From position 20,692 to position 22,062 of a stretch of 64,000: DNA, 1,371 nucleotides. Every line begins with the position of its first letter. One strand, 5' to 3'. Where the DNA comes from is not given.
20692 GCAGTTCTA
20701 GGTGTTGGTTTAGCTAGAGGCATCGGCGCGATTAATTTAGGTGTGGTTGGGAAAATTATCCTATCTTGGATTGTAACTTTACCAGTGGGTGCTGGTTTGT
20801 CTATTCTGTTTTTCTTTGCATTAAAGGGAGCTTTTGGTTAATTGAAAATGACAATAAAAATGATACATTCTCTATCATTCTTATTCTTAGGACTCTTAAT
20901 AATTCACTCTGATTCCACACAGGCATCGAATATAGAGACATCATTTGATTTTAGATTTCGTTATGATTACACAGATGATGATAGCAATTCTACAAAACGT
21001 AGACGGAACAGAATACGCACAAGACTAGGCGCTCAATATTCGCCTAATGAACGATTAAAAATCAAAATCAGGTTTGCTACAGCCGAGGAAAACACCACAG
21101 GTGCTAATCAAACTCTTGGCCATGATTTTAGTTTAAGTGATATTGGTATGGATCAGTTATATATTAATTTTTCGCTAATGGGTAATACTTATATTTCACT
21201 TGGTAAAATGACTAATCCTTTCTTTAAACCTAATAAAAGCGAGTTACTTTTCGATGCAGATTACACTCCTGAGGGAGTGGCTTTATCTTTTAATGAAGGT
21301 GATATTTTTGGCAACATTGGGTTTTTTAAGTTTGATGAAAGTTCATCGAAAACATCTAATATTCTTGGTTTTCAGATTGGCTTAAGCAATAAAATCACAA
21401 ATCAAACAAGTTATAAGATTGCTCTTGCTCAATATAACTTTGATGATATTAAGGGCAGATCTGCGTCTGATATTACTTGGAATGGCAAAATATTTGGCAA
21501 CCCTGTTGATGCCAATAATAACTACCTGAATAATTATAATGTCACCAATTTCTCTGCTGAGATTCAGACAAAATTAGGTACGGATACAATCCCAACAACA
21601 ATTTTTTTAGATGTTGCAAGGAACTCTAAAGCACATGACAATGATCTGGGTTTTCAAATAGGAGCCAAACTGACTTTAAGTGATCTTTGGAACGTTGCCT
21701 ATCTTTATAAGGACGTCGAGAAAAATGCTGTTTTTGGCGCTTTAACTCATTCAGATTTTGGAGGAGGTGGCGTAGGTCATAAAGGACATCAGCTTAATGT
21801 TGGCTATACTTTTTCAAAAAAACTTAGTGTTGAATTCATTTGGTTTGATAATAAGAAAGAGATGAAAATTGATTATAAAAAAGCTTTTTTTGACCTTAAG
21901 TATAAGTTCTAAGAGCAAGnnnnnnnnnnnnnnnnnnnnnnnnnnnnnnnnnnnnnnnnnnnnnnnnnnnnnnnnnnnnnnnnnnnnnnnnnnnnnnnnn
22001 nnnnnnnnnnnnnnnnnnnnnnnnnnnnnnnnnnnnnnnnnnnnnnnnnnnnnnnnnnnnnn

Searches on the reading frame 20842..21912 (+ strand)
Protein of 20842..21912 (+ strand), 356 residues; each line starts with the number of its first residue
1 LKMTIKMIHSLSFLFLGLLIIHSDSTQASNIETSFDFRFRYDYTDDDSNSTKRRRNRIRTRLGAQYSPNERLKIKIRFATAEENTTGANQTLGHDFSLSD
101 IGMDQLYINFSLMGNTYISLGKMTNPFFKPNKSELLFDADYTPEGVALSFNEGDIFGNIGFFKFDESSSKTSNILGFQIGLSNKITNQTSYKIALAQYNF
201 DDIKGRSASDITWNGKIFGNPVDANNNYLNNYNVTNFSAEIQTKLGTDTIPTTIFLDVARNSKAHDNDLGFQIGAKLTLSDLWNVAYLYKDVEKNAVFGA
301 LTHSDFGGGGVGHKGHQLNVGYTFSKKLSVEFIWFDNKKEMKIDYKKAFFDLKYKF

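Call 72: search_protein_families(library=pfam, proteins=[window:20842-21912:+], max_evalue=0.0001)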
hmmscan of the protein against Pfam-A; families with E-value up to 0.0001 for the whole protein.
window:20842-21912:+ (356 aa): 2 families
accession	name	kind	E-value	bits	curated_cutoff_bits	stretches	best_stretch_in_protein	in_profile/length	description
PF16930.11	Porin_5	-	4.3e-31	108.5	22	2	48-214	153-340/535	Putative porin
PF13505.12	OMP_b-brl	-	2.2e-05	25.1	28.7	0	26-207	13-166/175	Outer membrane protein beta-barrel domain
